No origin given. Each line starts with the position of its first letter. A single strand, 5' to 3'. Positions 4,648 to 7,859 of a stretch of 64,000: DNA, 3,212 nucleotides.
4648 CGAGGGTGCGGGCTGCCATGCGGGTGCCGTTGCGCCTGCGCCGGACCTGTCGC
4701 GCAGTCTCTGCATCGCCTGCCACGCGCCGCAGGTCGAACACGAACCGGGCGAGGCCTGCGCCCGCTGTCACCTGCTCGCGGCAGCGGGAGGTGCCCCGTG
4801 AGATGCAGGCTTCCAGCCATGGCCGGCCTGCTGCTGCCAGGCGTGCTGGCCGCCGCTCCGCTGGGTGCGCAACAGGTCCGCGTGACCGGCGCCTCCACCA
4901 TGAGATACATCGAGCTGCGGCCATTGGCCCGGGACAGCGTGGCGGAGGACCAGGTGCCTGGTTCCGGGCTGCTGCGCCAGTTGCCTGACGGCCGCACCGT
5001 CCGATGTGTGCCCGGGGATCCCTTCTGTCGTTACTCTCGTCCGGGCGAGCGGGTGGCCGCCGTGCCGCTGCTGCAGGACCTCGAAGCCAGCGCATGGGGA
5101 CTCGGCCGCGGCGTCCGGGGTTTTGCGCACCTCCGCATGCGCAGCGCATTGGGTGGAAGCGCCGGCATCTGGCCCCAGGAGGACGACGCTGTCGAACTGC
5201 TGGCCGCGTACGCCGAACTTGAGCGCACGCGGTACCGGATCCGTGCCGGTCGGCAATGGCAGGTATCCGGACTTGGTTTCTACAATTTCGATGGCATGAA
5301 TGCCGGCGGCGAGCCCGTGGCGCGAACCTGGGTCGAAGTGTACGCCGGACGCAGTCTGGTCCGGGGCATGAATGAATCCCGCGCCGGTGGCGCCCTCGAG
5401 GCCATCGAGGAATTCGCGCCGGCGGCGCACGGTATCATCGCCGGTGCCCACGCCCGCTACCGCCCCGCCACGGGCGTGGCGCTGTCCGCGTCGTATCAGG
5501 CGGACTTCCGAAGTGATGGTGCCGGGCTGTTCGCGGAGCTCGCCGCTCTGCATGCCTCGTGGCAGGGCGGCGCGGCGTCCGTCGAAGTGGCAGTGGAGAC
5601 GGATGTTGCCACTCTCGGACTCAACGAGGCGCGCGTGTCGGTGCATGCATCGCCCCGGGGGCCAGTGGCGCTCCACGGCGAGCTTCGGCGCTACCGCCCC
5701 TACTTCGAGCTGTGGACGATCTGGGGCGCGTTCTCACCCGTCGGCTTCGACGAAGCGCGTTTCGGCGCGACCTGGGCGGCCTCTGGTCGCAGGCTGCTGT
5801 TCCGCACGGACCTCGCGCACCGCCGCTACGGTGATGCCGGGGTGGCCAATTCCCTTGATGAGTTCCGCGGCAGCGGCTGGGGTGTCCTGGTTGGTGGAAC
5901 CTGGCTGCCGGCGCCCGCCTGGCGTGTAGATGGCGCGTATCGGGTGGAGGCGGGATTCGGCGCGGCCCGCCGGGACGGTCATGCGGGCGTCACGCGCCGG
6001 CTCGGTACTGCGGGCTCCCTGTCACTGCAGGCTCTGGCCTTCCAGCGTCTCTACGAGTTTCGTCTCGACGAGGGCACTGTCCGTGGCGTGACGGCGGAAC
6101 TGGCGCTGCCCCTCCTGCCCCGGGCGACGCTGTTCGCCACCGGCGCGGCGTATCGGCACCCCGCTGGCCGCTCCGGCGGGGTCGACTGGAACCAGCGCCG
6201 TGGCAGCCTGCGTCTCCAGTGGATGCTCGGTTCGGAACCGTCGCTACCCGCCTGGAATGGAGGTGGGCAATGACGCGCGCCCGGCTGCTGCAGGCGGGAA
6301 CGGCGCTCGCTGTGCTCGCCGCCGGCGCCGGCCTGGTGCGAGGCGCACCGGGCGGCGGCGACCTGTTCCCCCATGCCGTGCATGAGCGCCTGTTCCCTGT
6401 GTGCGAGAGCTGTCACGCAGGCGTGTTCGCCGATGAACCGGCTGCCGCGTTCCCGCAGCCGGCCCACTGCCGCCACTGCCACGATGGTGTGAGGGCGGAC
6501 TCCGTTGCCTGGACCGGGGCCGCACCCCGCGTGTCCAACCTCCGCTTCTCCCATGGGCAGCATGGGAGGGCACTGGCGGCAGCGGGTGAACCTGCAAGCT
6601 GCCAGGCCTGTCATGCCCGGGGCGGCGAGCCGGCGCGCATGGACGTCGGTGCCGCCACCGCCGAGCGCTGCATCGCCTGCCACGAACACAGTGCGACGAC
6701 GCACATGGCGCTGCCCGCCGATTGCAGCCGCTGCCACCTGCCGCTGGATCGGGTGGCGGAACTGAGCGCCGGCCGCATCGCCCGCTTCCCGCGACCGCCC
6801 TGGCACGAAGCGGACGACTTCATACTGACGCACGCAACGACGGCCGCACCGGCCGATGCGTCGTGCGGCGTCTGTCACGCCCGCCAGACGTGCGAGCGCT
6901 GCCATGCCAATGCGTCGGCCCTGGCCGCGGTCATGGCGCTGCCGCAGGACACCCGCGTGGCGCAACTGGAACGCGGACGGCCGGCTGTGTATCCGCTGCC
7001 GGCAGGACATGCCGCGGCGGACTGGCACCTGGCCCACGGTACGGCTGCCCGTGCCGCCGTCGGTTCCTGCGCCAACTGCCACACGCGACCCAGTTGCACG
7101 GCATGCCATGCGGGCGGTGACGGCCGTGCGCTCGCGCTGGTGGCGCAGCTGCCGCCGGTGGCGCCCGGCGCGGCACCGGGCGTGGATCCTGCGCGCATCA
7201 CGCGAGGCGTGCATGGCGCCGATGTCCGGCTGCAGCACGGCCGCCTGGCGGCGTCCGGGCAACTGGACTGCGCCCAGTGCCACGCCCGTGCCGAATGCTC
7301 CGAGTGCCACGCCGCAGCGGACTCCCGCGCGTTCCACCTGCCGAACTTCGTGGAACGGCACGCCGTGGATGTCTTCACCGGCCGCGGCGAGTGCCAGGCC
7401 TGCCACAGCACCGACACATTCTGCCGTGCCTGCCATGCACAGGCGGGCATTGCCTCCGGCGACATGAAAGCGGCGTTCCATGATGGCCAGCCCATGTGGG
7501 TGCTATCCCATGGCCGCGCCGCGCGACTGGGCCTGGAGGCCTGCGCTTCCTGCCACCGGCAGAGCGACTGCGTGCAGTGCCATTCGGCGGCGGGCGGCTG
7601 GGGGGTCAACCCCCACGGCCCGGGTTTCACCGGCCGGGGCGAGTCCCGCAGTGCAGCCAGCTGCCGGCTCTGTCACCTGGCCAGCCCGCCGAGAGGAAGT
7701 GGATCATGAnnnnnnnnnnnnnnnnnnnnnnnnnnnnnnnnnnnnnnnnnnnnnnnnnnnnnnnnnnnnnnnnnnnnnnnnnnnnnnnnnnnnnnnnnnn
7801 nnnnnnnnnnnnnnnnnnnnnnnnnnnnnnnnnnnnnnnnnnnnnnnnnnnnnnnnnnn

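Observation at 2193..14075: Sigma-54-driven 10-gene operon joining a porin-cytochrome-like module to a Nap-like molybdoenzyme and an NrfBCD-like quinol dehydrogenase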

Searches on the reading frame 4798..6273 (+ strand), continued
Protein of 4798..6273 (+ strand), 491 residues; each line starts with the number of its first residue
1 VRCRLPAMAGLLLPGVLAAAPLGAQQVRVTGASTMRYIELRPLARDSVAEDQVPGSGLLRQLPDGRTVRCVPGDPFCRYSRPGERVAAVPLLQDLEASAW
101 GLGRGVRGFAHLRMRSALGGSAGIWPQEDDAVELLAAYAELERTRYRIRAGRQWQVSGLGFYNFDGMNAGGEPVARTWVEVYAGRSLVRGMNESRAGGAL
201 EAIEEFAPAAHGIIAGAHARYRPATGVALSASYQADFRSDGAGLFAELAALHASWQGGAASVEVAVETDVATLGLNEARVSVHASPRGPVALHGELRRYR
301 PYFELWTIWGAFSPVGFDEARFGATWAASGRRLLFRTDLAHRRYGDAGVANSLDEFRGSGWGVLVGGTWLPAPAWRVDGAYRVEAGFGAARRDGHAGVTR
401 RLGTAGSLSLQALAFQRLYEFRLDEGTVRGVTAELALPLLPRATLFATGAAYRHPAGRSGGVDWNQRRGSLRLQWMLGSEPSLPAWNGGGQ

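Call 30: find_related_loci(query=A1, collection=genome_contigs, flank=10000)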
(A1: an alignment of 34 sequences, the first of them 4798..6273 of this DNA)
Query A1 (491 aa) in genome_contigs; peptide patterns used: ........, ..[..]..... (x = any residue, [..] = any of these).
256 stretches matched a pattern; 221 encode a relative of the query (tblastn E <= 1e-3); the best 80 are kept; 80 distinct loci.
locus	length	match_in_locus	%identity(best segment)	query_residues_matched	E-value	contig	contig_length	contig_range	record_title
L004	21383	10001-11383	58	25-485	2e-166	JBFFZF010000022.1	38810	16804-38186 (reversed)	MAG: Longimicrobiales bacterium isolate Mix_sand01.2020.11.G.19 k141_2561773_length_38810_cov_15.7655, whole genome shot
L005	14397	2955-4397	54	4-484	4e-164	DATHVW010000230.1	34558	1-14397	MAG TPA_asm: Longimicrobiales bacterium isolate SMAG_U16143 k141_774394, whole genome shotgun sequence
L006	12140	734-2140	54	12-481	5e-160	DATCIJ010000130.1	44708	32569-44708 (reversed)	MAG TPA_asm: Gemmatimonadaceae bacterium isolate SMAG_U7856 k141_3617064, whole genome shotgun sequence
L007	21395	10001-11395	53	18-481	2e-154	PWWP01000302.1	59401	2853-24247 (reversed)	MAG: Gemmatimonadetes bacterium isolate CSSed11_55 CS-Sed11-C217, whole genome shotgun sequence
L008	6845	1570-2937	54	25-481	4e-154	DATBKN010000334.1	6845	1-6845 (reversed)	MAG TPA_asm: Gemmatimonadaceae bacterium isolate SMAG_U3947 k141_4753824, whole genome shotgun sequence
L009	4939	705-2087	54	24-483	6e-156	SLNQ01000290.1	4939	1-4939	MAG: Gemmatimonadetes bacterium isolate CSSed165cm_412 CSSed16-5cm-88674, whole genome shotgun sequence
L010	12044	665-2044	54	25-483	6e-153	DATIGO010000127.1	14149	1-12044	MAG TPA_asm: Gemmatimonadaceae bacterium isolate SMAG_U16423 k141_281612, whole genome shotgun sequence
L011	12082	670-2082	52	12-483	1e-149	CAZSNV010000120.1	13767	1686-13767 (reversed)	MAG TPA_asm: uncultured Gemmatimonadaceae bacterium isolate SRP136066_co1_116 genome assembly, contig: NODE_5195_length_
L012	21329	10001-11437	52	6-483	8e-149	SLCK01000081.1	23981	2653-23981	MAG: Gemmatimonadetes bacterium isolate CSSed162cmB_50 CSSed16-2cmB-3966, whole genome shotgun sequence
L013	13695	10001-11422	53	5-481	2e-148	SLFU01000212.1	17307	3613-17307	MAG: Gemmatimonadetes bacterium isolate CSSed162cmB_65 CSSed16-2cmB-8333, whole genome shotgun sequence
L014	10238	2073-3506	50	7-483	7e-147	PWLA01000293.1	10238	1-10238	MAG: Gemmatimonadetes bacterium isolate CSSed10_216R1 CS-Sed10-C17339, whole genome shotgun sequence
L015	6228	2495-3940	51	4-477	1e-145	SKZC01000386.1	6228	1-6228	MAG: Gemmatimonadetes bacterium isolate CSSed162cmB_313 CSSed16-2cmB-60909, whole genome shotgun sequence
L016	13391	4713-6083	51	25-482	1e-143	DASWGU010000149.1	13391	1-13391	MAG TPA_asm: Gemmatimonadaceae bacterium isolate SMAG_U2824 k141_2408123, whole genome shotgun sequence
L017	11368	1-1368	51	26-481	1e-141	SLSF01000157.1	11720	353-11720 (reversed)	MAG: Gemmatimonadetes bacterium isolate CSSed165cm_596 CSSed16-5cm-19456, whole genome shotgun sequence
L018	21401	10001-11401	45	23-488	1e-123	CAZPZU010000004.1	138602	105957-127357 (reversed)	MAG TPA_asm: uncultured Gemmatimonadaceae bacterium isolate SRP214966_co3_109 genome assembly, contig: NODE_15_length_13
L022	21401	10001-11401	44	24-489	2e-118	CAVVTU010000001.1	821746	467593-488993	MAG: uncultured Gemmatimonadales bacterium isolate MFD02923.bin.1.116 genome assembly, contig: contig_10950, whole genom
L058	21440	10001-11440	40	3-483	3e-95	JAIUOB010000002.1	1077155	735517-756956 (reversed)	MAG: Gemmatimonadetes bacterium isolate GEMMA1 spades-bin.104~NODE_6_length_1077155_cov_3.5854, whole genome shotgun seq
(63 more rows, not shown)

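Call 58: search_protein_families(library=pfam, proteins=[L058:13093-15372:+, L058:3200-5218:+, L058:17433-19079:+, L058:19747-21138:+, L022:15013-16158:+, L022:16234-17292:+, L022:18268-19401:+, L022:4301-5329:+, L022:1700-3592:-, L022:19-1557:+], max_evalue=0.0001)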
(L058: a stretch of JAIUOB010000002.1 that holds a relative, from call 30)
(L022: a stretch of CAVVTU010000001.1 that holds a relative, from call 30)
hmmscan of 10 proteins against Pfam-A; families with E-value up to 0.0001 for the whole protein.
L058:13093-15372:+ (759 aa): 3 families
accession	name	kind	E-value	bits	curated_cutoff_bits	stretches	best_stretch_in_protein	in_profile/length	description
PF01977.22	UbiD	-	3.7e-68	229.2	23.3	1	296-489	7-206/206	3-octaprenyl-4-hydroxybenzoate carboxy-lyase Rift-related domain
PF20696.2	UbiD_C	-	3.5e-31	108.3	24.2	2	504-618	12-127/127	3-octaprenyl-4-hydroxybenzoate carboxy-lyase C-terminal domain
PF20695.2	UbiD_N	-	2.3e-24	85.7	24.3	1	186-262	1-75/78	3-octaprenyl-4-hydroxybenzoate carboxy-lyase N-terminal domain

L058:3200-5218:+ (672 aa): 2 families
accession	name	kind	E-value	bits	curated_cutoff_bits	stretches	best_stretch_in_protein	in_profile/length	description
PF16327.10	CcmF_C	-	3.4e-61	207.7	28.7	1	316-644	1-320/323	Cytochrome c-type biogenesis protein CcmF C-terminal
PF01578.25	Cytochrom_C_asm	-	6.1e-34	118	29.9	1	89-297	1-206/212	Cytochrome C assembly protein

L058:17433-19079:+ (548 aa): 2 families
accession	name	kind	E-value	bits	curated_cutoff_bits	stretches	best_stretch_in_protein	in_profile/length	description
PF03109.22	ABC1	-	4.7e-76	255.6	22.9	1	90-334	1-242/244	ABC1 atypical kinase-like domain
PF01636.29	APH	-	2.2e-05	24.8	23.2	0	105-306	73-197/239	Phosphotransferase enzyme family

L058:19747-21138:+ (463 aa): 2 families
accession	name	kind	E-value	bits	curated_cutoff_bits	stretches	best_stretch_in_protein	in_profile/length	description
PF01546.33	Peptidase_M20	-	2.8e-37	129.1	24.6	1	130-453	1-205/206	Peptidase family M20/M25/M40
PF07687.19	M20_dimer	-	2.6e-12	47.1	21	1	251-347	8-103/107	Peptidase dimerisation domain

L022:15013-16158:+ (381 aa): 3 families
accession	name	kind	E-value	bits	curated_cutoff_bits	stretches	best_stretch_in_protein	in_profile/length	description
PF00033.24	Cytochrome_B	-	1.3e-49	169.1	27.2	1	55-233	11-188/189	Cytochrome b/b6/petB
PF13631.11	Cytochrom_B_N_2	-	5.4e-41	140.8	27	1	116-283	2-166/169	Cytochrome b(N-terminal)/b6/petB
PF00032.22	Cytochrom_B_C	-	1.8e-10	41.4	20.7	1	292-376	6-84/102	Cytochrome b(C-terminal)/b6/petD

L022:16234-17292:+ (352 aa): 3 families
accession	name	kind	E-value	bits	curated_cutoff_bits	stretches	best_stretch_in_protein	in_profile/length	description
PF16576.10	HlyD_D23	-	1.2e-20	74.2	30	1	67-341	7-214/214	Barrel-sandwich domain of CusB or HlyD membrane-fusion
PF13437.12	HlyD_3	-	8.6e-18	65.5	22.2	1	229-331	2-96/106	HlyD family secretion protein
PF13533.13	Biotin_lipoyl_2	-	1.6e-06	28.2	29.8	0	77-107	1-31/32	Biotin-lipoyl like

L022:18268-19401:+ (377 aa): 3 families
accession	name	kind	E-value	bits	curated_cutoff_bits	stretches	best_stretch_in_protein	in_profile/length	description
PF12698.13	ABC2_membrane_3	-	3.5e-31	109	31.6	1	27-369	3-345/347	ABC-2 family transporter protein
PF01061.29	ABC2_membrane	-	1.1e-16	61.5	26.9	1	181-340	51-208/211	ABC-2 type transporter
PF12679.13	ABC2_membrane_2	-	1.1e-07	31.9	27.2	1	11-285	1-173/283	ABC-2 family transporter protein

L022:4301-5329:+ (342 aa): 1 family
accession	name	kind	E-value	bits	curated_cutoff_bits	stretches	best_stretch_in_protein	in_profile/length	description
PF00474.23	SSF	-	7.8e-27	94.6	22.8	1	3-266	132-406/406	Sodium:solute symporter family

L022:1700-3592:- (630 aa): 13 families
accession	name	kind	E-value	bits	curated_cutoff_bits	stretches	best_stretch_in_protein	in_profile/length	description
PF01839.29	FG-GAP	-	4.8e-33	112.9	22.1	4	252-283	7-37/37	FG-GAP repeat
PF13517.12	FG-GAP_3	-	2.7e-19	70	26.9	3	311-373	1-61/61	FG-GAP-like repeat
PF13432.12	TPR_16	-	2.2e-13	50.8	32.7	2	99-152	4-57/65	Tetratricopeptide repeat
PF13414.12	TPR_11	-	1.2e-08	34.9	26.8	0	133-174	1-42/42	TPR repeat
PF13428.12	TPR_14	-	1.5e-07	31.9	23.5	0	127-157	2-33/44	Tetratricopeptide repeat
PF07719.23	TPR_2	-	5e-07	29.8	27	1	128-155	3-30/34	Tetratricopeptide repeat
PF14559.12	TPR_19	-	8.6e-07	29.6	25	1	104-153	3-52/68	Tetratricopeptide repeat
PF00515.34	TPR_1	-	1.3e-06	28.4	27.8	1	128-152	3-27/34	Tetratricopeptide repeat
PF13181.12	TPR_8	-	1.4e-06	28.4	25.7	0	128-155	3-30/34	Tetratricopeptide repeat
PF23727.1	Beta-prop_FAM234A_B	-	4.6e-06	25.9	26.4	0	283-341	105-167/467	FAM234A/B beta-propeller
PF13176.12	TPR_7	-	7.2e-06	26.1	27.9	0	128-152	1-25/36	Tetratricopeptide repeat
PF14312.12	FG-GAP_2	-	7.8e-06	26.4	23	0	398-445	5-49/49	FG-GAP repeat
PF23914.1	TPR_CcmH_CycH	-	1.1e-05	25.8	42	1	103-155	98-150/158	Cytochrome c-type biogenesis protein H TPR domain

L022:19-1557:+ (512 aa): 2 families
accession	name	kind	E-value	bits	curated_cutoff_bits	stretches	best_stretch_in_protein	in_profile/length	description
PF00501.34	AMP-binding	-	4.5e-43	147.9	29.9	2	168-374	166-383/384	AMP-binding enzyme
PF13193.12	AMP-binding_C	-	5e-19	69.4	24.5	1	423-497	1-76/76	AMP-binding enzyme C-terminal domain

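Call 65: search_protein_representatives(alignment_id=A1)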
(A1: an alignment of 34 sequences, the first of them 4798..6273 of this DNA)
Query: 34 sequences, 492 profile positions. Proteins with E-value up to 0.001 (for the whole library): 405; up to 1e-10: 282; up to 1e-30: 150. The best 150 are listed.
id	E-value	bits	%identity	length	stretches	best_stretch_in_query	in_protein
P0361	4.6e-232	787.3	-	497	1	7-487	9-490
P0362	2.4e-163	560.7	-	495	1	6-489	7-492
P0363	4.1e-159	546.7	-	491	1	11-487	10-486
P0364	4.3e-154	530.1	-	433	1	156-486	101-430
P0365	7.3e-151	519.4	-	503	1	9-486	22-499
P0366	7.8e-151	519.4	-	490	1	14-489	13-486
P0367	4.7e-143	493.7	-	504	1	7-486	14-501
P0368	1.2e-142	492.4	-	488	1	9-485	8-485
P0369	7.5e-142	489.7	-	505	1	13-487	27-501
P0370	4.4e-141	487.2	-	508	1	15-487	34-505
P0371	1.1e-140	485.9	-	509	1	8-485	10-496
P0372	4.3e-140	483.9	-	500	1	6-487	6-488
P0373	3.2e-139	481.0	-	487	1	11-485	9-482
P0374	5.2e-136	470.5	-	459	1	7-432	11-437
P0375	4.0e-134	464.3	-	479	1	11-484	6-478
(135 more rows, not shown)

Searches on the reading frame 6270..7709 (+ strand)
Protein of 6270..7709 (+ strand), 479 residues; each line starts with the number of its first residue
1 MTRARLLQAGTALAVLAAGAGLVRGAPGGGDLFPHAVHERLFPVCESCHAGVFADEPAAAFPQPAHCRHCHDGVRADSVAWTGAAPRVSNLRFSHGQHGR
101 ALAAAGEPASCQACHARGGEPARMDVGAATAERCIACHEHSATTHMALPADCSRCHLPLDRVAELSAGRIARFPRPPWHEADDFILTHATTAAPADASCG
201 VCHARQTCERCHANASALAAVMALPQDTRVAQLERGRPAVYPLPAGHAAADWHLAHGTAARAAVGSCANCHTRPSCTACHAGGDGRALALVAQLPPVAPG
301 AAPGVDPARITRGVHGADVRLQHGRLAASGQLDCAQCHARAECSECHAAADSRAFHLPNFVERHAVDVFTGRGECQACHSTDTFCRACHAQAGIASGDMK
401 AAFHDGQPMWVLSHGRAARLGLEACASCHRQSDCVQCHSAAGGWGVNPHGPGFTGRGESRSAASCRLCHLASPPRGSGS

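Call 5: search_protein_families(library=pfam, proteins=[window:6270-7709:+], max_evalue=0.01)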
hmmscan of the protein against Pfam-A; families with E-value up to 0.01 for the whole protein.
window:6270-7709:+ (479 aa): 1 family
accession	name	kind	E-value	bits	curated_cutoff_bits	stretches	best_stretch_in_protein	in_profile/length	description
PF14522.11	Cytochrome_C7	-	5.2e-13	49.1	24.8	2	93-156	3-66/67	Cytochrome c7 and related cytochrome c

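Call 6: search_protein_families(library=ncbifam, proteins=[window:6270-7709:+], max_evalue=0.01)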
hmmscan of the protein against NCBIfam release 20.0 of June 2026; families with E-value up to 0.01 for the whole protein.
window:6270-7709:+ (479 aa): 0 families
